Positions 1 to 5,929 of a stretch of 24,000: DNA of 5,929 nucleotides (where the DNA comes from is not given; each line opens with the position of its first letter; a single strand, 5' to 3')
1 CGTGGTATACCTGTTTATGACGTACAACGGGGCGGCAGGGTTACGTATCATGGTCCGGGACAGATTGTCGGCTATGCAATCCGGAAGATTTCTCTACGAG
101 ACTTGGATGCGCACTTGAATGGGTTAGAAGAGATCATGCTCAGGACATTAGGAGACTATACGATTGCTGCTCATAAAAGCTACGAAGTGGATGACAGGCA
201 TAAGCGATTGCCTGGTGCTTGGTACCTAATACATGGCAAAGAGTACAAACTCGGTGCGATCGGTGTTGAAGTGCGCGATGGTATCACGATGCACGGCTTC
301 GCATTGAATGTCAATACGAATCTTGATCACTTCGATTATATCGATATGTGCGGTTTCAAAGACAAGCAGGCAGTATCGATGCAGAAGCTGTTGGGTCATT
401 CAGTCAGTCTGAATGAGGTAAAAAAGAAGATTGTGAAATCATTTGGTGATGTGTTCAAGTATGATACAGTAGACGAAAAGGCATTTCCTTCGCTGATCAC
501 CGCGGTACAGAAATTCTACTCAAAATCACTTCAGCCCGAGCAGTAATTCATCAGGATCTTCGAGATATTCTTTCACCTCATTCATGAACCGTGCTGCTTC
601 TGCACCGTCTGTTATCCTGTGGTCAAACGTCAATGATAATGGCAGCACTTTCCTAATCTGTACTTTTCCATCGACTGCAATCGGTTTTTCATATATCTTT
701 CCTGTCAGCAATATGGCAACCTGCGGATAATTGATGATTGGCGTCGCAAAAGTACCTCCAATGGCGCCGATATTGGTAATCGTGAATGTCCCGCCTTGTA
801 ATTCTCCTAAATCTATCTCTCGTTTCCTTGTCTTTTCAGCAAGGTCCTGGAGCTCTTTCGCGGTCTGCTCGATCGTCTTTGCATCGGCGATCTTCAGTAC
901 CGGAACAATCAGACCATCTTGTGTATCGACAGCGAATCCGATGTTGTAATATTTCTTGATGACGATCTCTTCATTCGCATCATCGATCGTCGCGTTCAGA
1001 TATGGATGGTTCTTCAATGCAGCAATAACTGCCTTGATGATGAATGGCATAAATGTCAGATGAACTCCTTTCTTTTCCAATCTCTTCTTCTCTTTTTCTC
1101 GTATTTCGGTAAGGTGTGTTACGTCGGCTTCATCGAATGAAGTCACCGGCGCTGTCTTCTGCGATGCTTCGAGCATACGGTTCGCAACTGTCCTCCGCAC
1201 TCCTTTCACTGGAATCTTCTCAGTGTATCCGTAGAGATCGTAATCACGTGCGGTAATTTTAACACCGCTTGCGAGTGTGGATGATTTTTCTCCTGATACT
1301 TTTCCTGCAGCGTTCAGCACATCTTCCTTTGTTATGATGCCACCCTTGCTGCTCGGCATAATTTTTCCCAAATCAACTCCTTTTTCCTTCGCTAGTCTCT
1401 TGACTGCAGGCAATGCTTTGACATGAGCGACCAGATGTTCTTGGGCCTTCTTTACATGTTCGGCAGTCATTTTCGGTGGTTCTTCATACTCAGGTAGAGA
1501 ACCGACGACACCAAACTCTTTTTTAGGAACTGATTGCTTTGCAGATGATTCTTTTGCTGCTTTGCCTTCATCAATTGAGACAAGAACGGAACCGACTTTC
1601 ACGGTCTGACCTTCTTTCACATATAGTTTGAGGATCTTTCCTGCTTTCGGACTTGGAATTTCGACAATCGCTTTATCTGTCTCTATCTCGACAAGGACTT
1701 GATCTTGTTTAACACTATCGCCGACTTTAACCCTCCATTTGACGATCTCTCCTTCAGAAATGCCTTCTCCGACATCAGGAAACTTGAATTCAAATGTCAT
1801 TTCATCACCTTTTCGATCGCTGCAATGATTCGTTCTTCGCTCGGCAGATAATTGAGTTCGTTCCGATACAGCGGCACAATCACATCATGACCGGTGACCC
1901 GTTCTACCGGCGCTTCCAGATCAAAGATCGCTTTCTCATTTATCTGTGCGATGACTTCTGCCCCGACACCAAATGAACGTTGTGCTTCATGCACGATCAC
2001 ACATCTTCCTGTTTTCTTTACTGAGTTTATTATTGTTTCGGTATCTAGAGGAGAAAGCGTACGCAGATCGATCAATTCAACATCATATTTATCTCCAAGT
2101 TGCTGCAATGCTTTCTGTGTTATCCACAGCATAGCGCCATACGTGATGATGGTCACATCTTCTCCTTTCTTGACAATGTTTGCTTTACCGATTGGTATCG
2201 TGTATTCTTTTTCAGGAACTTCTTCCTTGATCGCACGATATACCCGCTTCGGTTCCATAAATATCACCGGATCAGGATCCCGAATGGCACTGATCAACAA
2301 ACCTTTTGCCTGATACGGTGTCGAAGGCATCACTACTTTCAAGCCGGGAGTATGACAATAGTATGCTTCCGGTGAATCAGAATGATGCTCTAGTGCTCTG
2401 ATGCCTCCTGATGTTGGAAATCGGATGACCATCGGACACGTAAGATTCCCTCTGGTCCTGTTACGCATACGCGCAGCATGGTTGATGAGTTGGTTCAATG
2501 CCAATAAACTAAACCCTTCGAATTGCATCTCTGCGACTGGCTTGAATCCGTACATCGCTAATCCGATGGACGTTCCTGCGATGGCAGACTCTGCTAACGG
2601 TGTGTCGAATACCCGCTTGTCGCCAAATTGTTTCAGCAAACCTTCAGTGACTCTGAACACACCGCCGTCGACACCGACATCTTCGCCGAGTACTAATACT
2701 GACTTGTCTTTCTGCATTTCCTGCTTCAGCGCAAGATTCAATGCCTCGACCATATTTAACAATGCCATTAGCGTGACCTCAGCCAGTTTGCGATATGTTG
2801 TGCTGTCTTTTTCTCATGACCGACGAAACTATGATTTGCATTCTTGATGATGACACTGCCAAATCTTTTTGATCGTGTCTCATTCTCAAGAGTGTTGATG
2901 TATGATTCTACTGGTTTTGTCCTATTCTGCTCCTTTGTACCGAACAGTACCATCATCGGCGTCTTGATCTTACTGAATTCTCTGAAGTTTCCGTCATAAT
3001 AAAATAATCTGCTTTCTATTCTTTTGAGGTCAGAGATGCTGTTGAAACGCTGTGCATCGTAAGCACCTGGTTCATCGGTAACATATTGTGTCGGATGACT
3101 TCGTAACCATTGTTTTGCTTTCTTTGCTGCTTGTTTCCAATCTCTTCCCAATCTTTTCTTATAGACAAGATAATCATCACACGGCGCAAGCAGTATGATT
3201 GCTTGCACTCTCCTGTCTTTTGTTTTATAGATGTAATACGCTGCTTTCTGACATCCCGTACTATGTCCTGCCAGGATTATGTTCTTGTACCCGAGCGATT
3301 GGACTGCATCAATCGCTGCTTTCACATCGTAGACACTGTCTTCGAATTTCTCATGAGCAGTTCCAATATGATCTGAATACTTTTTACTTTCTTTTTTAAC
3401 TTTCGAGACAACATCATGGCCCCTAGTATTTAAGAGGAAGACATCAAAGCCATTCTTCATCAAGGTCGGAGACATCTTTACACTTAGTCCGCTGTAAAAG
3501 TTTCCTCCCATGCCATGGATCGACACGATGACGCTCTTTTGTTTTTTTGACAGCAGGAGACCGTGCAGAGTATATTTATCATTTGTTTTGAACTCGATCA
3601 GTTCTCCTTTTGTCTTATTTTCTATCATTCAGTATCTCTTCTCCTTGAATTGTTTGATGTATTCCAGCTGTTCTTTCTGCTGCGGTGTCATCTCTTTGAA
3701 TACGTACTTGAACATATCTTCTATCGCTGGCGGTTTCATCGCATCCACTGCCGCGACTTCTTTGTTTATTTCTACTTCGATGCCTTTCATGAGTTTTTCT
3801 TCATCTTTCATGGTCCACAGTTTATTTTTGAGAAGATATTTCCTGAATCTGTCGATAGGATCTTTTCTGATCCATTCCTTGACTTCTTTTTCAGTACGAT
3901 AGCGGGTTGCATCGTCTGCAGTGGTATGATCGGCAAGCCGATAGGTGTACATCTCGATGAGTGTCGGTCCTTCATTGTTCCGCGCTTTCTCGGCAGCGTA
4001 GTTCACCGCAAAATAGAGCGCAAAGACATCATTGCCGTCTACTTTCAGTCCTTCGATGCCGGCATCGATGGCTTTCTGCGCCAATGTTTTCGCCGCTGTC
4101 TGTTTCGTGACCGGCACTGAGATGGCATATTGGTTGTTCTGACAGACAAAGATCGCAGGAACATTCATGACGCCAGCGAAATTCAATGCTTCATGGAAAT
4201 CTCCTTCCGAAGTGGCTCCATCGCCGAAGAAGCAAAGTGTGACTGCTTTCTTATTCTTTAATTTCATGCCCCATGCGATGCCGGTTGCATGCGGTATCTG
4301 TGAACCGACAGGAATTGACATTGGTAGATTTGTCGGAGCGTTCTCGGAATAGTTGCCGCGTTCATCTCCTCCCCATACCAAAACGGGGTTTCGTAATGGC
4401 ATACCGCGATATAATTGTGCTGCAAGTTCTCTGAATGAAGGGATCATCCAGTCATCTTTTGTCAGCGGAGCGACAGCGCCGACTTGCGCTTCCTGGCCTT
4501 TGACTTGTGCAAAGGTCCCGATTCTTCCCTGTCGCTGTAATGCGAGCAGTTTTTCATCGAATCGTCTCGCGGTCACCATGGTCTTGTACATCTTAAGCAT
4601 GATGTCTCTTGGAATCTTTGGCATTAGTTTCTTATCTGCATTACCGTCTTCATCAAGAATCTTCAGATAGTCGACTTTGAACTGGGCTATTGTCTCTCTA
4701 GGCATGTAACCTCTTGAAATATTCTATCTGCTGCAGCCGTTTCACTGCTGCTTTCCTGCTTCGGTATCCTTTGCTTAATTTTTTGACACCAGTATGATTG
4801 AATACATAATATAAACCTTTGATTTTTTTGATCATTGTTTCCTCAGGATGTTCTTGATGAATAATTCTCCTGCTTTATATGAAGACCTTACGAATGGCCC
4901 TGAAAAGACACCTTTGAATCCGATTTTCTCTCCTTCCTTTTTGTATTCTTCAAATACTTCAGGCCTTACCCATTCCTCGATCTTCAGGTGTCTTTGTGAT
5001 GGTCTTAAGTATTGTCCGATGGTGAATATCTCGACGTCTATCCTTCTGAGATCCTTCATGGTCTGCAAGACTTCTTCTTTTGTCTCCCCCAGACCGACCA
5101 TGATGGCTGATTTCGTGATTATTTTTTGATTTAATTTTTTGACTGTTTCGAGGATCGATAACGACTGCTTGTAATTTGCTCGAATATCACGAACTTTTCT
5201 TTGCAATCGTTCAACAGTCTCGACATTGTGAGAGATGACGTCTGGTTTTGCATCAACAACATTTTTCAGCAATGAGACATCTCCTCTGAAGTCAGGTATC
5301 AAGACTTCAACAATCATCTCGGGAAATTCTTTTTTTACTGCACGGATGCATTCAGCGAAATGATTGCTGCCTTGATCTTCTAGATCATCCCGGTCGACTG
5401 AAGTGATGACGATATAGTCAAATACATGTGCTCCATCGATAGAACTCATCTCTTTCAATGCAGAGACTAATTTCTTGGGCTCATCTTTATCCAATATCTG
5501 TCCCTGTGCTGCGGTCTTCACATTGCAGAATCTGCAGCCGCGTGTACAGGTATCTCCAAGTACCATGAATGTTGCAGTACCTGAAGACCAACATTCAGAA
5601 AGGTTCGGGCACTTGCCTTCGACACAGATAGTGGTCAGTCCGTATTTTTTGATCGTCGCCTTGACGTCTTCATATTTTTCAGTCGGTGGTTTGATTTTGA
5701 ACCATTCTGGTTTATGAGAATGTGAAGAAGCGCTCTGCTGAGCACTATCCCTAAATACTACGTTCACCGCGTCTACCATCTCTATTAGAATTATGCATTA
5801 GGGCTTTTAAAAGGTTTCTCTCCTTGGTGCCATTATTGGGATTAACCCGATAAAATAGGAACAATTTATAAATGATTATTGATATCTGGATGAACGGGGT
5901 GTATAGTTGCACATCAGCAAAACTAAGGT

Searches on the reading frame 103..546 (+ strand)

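Call 63: search_protein_families(library=pfam, proteins=[window:103-546:+], max_evalue=0.01)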
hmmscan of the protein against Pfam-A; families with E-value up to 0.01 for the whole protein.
window:103-546:+ (147 aa): 1 family
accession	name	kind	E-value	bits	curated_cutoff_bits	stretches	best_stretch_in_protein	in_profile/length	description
PF21948.1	LplA-B_cat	-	2.7e-13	50.7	27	1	4-114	92-199/200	Lipoyl protein ligase A/B catalytic domain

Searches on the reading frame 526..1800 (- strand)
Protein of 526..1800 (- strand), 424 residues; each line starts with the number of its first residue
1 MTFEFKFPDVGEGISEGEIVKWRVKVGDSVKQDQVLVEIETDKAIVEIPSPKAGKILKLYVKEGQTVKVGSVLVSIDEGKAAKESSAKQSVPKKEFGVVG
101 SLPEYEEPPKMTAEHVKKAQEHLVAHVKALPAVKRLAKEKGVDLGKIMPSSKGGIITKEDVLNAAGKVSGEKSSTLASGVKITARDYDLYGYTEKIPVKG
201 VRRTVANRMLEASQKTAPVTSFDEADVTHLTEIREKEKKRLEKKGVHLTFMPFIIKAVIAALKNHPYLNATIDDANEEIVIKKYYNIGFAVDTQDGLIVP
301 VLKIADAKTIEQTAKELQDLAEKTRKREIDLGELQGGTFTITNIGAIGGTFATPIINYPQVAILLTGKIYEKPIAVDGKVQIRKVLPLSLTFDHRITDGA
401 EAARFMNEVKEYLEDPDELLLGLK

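Call 40: search_protein_families(library=pfam, proteins=[window:526-1800:-], max_evalue=0.001)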
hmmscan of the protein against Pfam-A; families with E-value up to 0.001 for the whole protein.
window:526-1800:- (424 aa): 4 families
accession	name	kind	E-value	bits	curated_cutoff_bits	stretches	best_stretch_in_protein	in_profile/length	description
PF00198.28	2-oxoacid_dh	-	1.5e-89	299.8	23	1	193-421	4-232/232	2-oxoacid dehydrogenases acyltransferase (catalytic domain)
PF00364.28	Biotin_lipoyl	-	1.9e-25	88.9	22.1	1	4-76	2-73/73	Biotin-requiring enzyme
PF13533.13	Biotin_lipoyl_2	-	2.4e-13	50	29.8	2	46-77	1-32/32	Biotin-lipoyl like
PF02817.22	E3_binding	-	7.2e-12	45.7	23.7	1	127-162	1-36/36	e3 binding domain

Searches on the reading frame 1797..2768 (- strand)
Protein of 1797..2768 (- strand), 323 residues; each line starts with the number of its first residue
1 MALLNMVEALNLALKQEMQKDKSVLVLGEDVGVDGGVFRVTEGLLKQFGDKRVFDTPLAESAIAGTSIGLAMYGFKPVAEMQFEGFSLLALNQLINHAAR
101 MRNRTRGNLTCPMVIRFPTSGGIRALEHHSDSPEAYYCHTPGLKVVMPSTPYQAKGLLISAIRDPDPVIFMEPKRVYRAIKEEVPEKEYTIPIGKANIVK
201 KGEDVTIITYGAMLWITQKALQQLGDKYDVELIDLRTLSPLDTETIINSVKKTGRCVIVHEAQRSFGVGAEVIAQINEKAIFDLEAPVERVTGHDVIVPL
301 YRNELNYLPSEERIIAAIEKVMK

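Call 40: search_protein_families(library=pfam, proteins=[window:1797-2768:-], max_evalue=0.001)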
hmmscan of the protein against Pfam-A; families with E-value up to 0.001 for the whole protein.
window:1797-2768:- (323 aa): 2 families
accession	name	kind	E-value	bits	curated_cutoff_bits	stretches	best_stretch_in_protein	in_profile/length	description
PF02779.29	Transket_pyr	-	1e-45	156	27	1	5-178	4-173/174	Transketolase, pyrimidine binding domain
PF02780.25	Transketolase_C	-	3.9e-35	120.9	25.9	1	194-309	1-119/124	Transketolase, C-terminal domain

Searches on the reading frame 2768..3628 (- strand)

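Call 40: search_protein_families(library=pfam, proteins=[window:2768-3628:-], max_evalue=0.001)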
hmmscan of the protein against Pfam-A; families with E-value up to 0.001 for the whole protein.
window:2768-3628:- (286 aa): 7 families
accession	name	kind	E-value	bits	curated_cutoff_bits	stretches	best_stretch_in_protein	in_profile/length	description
PF00561.26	Abhydrolase_1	-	6.2e-14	52.7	25.8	1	33-174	2-123/245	alpha/beta hydrolase fold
PF12146.15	Hydrolase_4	-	2.1e-13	50.6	27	1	29-234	2-203/239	Serine aminopeptidase, S33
PF08538.16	DUF1749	-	1.7e-10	41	24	1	97-277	82-287/299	Protein of unknown function (DUF1749)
PF12697.13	Abhydrolase_6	-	2.6e-07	32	26.3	1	35-272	2-211/217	Alpha/beta hydrolase family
PF12048.14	DUF3530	-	3.8e-07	30.2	29.8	1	78-151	157-231/310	Protein of unknown function (DUF3530)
PF06821.19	Ser_hydrolase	-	0.00031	21.1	22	1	108-152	48-93/172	Serine hydrolase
PF20408.4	Abhydrolase_11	-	0.00039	20.6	27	0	31-147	2-105/193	Alpha/beta hydrolase domain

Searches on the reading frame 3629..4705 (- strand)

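Call 40: search_protein_families(library=pfam, proteins=[window:3629-4705:-], max_evalue=0.001)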
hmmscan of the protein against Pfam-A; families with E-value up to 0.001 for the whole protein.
window:3629-4705:- (358 aa): 4 families
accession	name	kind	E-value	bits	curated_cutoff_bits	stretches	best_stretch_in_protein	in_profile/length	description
PF00676.26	E1_dh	-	1.2e-83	280.9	22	1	40-328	1-299/300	Dehydrogenase E1 component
PF13292.11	DXP_synthase_N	-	1.1e-06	28.5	21.2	1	136-228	116-206/274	1-deoxy-D-xylulose-5-phosphate synthase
PF00456.26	Transketolase_N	-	0.00023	20.7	22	1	155-254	146-243/334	Transketolase, thiamine diphosphate binding domain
PF02775.26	TPP_enzyme_C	-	0.00044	20.5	21.9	0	133-251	30-150/151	Thiamine pyrophosphate enzyme, C-terminal TPP binding domain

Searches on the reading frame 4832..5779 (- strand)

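Call 40: search_protein_families(library=pfam, proteins=[window:4832-5779:-], max_evalue=0.001)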
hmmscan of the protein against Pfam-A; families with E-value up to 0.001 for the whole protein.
window:4832-5779:- (315 aa): 2 families
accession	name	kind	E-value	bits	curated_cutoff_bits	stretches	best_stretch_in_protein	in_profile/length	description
PF04055.27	Radical_SAM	-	8.6e-21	75.2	29.5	1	73-244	2-166/166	Radical SAM superfamily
PF16881.10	LIAS_N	-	0.00093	20.1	27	0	12-57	50-96/96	N-terminal domain of lipoyl synthase of Radical_SAM family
